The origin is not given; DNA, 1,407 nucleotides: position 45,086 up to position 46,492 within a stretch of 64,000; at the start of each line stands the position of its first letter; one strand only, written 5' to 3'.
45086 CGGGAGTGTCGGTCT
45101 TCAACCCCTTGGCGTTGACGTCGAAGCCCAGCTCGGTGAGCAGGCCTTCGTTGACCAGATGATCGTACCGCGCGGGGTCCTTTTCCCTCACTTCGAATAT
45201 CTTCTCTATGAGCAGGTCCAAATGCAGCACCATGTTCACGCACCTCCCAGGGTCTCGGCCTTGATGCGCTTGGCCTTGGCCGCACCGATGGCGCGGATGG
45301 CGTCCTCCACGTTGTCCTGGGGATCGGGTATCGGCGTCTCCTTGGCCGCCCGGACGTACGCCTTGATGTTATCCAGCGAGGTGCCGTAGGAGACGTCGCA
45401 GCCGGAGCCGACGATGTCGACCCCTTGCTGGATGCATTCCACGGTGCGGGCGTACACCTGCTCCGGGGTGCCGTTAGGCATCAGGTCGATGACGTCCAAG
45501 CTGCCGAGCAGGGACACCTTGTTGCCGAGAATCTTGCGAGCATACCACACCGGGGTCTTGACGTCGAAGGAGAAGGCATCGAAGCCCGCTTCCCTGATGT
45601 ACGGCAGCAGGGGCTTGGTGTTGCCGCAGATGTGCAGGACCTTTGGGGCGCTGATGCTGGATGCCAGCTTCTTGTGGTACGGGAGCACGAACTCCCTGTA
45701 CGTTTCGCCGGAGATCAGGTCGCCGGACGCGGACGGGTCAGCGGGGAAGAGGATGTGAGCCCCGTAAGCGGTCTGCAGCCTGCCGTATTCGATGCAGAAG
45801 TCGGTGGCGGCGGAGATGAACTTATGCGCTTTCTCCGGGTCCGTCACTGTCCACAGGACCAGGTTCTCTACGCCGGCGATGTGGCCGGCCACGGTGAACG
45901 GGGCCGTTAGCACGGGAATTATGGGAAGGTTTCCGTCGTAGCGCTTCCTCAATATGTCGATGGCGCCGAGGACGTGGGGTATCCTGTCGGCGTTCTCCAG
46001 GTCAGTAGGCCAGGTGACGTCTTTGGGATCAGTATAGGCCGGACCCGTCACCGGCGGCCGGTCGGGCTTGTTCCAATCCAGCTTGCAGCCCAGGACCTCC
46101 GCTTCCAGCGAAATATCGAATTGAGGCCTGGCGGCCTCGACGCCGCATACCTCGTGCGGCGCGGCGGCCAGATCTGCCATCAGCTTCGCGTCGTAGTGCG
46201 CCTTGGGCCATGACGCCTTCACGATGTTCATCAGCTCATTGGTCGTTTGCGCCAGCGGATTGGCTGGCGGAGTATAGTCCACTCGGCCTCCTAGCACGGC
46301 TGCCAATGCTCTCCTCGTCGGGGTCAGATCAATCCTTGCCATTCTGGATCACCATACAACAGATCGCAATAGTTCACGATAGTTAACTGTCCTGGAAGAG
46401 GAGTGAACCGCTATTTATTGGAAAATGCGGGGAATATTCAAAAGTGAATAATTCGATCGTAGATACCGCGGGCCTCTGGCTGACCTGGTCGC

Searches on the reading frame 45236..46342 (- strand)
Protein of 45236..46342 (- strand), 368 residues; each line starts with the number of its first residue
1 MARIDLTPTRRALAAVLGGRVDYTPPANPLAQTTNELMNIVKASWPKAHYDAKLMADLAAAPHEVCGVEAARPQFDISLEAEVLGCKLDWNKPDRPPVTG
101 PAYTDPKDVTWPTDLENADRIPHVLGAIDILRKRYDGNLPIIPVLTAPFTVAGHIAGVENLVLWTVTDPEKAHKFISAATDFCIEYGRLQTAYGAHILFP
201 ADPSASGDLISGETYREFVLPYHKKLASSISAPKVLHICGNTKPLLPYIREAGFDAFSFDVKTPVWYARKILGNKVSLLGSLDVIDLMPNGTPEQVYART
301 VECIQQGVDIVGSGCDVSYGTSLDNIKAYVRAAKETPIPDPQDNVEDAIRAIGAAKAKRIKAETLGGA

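Call 3: search_protein_families(library=pfam, proteins=[window:45236-46342:-], max_evalue=0.01)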
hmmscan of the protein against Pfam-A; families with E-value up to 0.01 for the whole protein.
window:45236-46342:- (368 aa): 1 family
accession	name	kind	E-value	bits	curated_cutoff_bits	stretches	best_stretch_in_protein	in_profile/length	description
PF01208.23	URO-D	-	3.1e-73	247.2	23.9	1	8-335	2-345/346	Uroporphyrinogen decarboxylase (URO-D)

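Call 4: search_protein_families(library=ncbifam, proteins=[window:45236-46342:-], max_evalue=0.01)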
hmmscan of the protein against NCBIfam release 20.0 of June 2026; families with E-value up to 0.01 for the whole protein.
window:45236-46342:- (368 aa): 5 families
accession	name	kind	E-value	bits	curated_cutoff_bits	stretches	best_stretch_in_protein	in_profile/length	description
TIGR01463.1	mtaA_cmuA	subfamily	1.4e-136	455.3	235.4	1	6-337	3-339/340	MtaA/CmuA family methyltransferase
NF004889.0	PRK06252.1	subfamily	6.1e-113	377.3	244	1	6-336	4-336/340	methylcobalamin:coenzyme M methyltransferase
NF040654.1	MtaA_Meth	equivalog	1.7e-81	273.8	400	1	10-334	5-333/337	methylcobamide:CoM methyltransferase MtaA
NF041608.1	methylcob_mtaseMtbA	equivalog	7.4e-66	222.5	600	1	6-335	4-336/339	methylcobamide:CoM methyltransferase MtbA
TIGR01464.1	hemE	equivalog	1.2e-22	80.4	302.95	1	48-332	42-335/338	uroporphyrinogen decarboxylase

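Call 22: find_homologous_proteins(query=window:45236-46342:-)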
Query window:45236-46342:- (368 aa): 219 proteins with E <= 0.001 among 8000 candidates; the best 120 are listed.
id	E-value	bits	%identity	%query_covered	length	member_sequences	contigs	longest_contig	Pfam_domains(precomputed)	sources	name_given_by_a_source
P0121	8.9e-249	843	100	100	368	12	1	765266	PF01208.24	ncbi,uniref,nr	ncbi:MtaA/CmuA family methyltransferase [Methanomassiliicoccus luminyensis]|uniref:MtaA/CmuA family 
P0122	1.6e-214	730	85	100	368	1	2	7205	PF01208.24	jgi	-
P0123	6.1e-202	689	81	99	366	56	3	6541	PF01208.24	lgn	-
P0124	7.6e-188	642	77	99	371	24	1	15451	PF01208.24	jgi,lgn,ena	-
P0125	1.3e-184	632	75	98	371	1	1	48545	PF01208.24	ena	-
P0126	3.7e-182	624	74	99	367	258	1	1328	PF01208.24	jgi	-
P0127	8.8e-179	613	76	95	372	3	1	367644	PF01208.24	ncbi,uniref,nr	ncbi:Uroporphyrinogen decarboxylase [Methanosarcinaceae archaeon Ag5]|uniref:Uroporphyrinogen decarb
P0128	5.6e-176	603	75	97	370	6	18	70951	PF01208.24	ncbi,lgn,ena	-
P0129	9.8e-176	603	73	97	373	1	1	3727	PF01208.24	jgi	jgi:methylthiol:coenzyme M methyltransferase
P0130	1.1e-175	602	73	99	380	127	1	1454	PF01208.24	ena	-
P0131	9.0e-175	599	72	99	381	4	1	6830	PF01208.24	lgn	-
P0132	1.5e-174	599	73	97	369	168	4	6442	PF01208.24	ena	-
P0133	2.5e-174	598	72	99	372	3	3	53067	PF01208.24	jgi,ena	-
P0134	5.0e-174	597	72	98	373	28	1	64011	PF01208.24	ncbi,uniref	ncbi:MtaA/CmuA family methyltransferase [Methanomethylophilus alvi]|uniref:MtaA/CmuA family methyltr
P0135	1.4e-173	595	75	97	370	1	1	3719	PF01208.24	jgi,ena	-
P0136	2.0e-173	595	72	97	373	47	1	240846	PF01208.24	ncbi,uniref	ncbi:MtaA/CmuA family methyltransferase [Methanomethylophilus alvi]|uniref:MtaA/CmuA family methyltr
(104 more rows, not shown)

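Call 28: find_encoding_contigs(protein=P0125, flank=6000, max_places=2)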
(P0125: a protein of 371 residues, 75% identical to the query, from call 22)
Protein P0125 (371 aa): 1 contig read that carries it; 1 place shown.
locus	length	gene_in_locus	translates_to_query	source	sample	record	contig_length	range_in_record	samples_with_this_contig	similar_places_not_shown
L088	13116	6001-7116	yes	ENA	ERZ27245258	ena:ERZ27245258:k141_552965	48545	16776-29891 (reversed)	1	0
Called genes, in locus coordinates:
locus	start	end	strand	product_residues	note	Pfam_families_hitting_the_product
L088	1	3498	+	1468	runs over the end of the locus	PF00310:GATase_2, PF04898:Glu_syn_central, PF01645:Glu_synthase, PF01493:GXGXG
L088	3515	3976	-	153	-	PF02537:CRCB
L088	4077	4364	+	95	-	PF07876:Dabb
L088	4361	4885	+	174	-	PF08002:DUF1697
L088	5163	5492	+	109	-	PF02581:TMP-TENI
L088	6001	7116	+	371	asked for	PF01208:URO-D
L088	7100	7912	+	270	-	PF02607:B12-binding_2, PF02310:B12-binding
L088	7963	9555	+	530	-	PF17651:Raco_middle, PF14574:RACo_C_ter, PF13187:Fer4_9 (faint), PF00037:Fer4 (faint), PF12837:Fer4_6 (faint), PF12838:Fer4_7, PF13484:Fer4_16 (faint)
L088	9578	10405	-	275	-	PF04072:LCM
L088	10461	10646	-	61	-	PF01381:HTH_3, PF13443:HTH_26, PF13560:HTH_31 (weak)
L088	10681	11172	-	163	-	-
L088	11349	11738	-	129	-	PF00903:Glyoxalase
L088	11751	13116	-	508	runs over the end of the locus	PF07690:MFS_1, PF00083:Sugar_tr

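Call 29: find_encoding_contigs(protein=P0136, flank=6000, max_places=2)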
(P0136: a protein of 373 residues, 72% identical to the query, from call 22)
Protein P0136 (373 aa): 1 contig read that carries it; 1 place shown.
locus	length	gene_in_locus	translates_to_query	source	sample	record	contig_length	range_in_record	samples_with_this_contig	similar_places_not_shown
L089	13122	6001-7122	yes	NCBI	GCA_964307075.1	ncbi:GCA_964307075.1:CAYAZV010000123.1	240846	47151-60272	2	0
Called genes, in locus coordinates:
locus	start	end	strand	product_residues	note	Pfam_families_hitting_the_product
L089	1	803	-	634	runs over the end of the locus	PF02518:HATPase_c, PF13589:HATPase_c_3, PF00183:HSP90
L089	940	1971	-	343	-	PF10117:McrBC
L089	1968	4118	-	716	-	PF28527:DUF8425, PF28530:DUF8426, PF20720:nSTAND3 (weak), PF07728:AAA_5, PF28529:McrB_lid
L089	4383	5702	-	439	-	PF07690:MFS_1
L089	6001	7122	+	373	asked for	PF01208:URO-D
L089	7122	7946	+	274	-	PF02607:B12-binding_2, PF02310:B12-binding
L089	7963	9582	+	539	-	PF17651:Raco_middle, PF14574:RACo_C_ter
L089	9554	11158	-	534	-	PF02749:QRPTase_N (faint), PF17767:NAPRTase_N, PF17956:NAPRTase_C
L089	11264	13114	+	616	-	PF04632:FUSC, PF13515:FUSC_2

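Call 30: find_encoding_contigs(protein=P0127, flank=6000, max_places=2)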
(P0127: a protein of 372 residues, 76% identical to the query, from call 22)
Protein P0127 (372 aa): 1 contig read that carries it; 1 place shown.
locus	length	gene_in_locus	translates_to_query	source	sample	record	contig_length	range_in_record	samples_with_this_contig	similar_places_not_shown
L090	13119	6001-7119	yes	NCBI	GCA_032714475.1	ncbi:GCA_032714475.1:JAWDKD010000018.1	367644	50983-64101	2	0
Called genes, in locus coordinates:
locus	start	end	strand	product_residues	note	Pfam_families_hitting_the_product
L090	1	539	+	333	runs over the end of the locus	PF07751:Abi_2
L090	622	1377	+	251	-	PF14559:TPR_19 (faint), PF00515:TPR_1 (faint), PF13428:TPR_14 (faint), PF15595:Imm51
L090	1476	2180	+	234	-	PF13484:Fer4_16 (faint), PF13183:Fer4_8 (faint)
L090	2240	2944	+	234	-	-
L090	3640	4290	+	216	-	PF01914:MarC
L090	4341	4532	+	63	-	PF03966:Trm112p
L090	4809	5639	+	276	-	PF24368:DUF7524 (faint)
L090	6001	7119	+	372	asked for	PF01208:URO-D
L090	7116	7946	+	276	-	PF02607:B12-binding_2, PF02310:B12-binding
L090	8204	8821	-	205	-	PF02663:FmdE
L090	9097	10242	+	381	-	PF01497:Peripla_BP_2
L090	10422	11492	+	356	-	PF01032:FecCD, PF00950:ABC-3 (weak)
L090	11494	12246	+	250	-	PF00005:ABC_tran, PF02463:SMC_N (faint), PF13555:AAA_29 (faint), PF13304:AAA_21 (faint)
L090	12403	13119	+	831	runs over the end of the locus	PF00270:DEAD, PF04851:ResIII, PF00271:Helicase_C, PF19131:DUF5814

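Call 49: list_cluster_members(proteins=[window:45236-46342:-, window:43044-44234:-, window:44400-45233:-])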
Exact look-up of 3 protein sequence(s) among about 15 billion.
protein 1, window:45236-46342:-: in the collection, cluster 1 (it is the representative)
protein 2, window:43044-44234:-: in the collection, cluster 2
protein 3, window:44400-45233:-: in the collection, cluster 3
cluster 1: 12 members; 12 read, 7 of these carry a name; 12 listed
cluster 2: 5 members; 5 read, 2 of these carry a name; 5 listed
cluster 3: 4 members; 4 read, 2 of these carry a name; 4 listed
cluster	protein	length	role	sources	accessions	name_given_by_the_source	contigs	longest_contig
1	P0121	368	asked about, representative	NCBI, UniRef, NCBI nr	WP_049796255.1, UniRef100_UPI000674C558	MtaA/CmuA family methyltransferase [Methanomassiliicoccus luminyensis] | MtaA/CmuA family methyltransferase n=1 Tax=Methanomassiliicoccus luminyensis ...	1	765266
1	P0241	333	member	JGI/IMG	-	methylthiol:coenzyme M methyltransferase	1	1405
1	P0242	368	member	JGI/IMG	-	methylthiol:coenzyme M methyltransferase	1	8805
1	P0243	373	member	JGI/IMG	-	methylthiol:coenzyme M methyltransferase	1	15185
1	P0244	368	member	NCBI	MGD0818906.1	MAG: MtaA/CmuA family methyltransferase [Methanomassiliicoccales archaeon]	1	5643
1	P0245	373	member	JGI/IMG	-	methylthiol:coenzyme M methyltransferase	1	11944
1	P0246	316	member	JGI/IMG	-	methylthiol:coenzyme M methyltransferase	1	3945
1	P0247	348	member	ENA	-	-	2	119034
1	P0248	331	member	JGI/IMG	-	-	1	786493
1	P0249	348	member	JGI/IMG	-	-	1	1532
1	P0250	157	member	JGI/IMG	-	-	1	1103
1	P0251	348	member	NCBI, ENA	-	-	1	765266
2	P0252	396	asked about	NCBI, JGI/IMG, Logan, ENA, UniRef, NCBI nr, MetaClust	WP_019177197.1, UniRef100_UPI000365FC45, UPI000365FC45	radical SAM protein [Methanomassiliicoccus luminyensis] | radical SAM protein n=1 Tax=Methanomassiliicoccus luminyensis TaxID=1080712 ... | status=active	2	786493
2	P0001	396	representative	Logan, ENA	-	-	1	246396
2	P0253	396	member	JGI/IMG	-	hypothetical protein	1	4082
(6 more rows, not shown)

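Call 77: search_solved_structures(query=window:45236-46342:-, max_evalue=0.00001)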
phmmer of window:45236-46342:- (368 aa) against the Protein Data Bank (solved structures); distinct sequences matched with E-value up to 0.00001: 17.
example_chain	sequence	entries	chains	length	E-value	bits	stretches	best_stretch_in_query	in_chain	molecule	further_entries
4ay7_A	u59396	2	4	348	2.1e-57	198.2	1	7-334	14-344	METHYLCOBALAMIN: COENZYME M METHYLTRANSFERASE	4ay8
6w2o_A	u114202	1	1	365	4.7e-10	42.4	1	114-299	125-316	Uroporphyrinogen decarboxylase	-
3cyv_A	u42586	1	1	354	1.4e-09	40.9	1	52-287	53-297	Uroporphyrinogen decarboxylase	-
1j93_A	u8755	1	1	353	9.6e-09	38.1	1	95-334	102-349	UROPORPHYRINOGEN DECARBOXYLASE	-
3gw3_A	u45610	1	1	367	7.1e-08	35.3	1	75-287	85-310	Uroporphyrinogen decarboxylase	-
4zr8_A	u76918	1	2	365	7.8e-08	35.1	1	75-287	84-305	Uroporphyrinogen decarboxylase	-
1jpk_A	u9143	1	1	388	4.1e-07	32.7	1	75-287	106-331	UROPORPHYRINOGEN DECARBOXYLASE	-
3gw0_A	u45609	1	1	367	4.4e-07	32.6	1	75-288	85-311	Uroporphyrinogen decarboxylase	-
1r3q_A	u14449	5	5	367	4.8e-07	32.5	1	75-287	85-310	Uroporphyrinogen Decarboxylase | PROTEIN (UROPORPHYRINOGEN DECARBOXYLASE)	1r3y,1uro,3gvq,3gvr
3gvv_A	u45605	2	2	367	5.1e-07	32.4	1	75-287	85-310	Uroporphyrinogen decarboxylase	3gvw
2q6z_A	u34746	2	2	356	6e-07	32.2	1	75-287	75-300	Uroporphyrinogen decarboxylase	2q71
1jph_A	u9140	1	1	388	6.7e-07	32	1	75-287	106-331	UROPORPHYRINOGEN DECARBOXYLASE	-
1r3w_A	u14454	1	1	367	7.6e-07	31.9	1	75-287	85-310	Uroporphyrinogen Decarboxylase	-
1r3v_A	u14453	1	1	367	8.4e-07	31.7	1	99-287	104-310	Uroporphyrinogen Decarboxylase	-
1r3r_A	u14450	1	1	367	9.4e-07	31.6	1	100-287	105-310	Uroporphyrinogen Decarboxylase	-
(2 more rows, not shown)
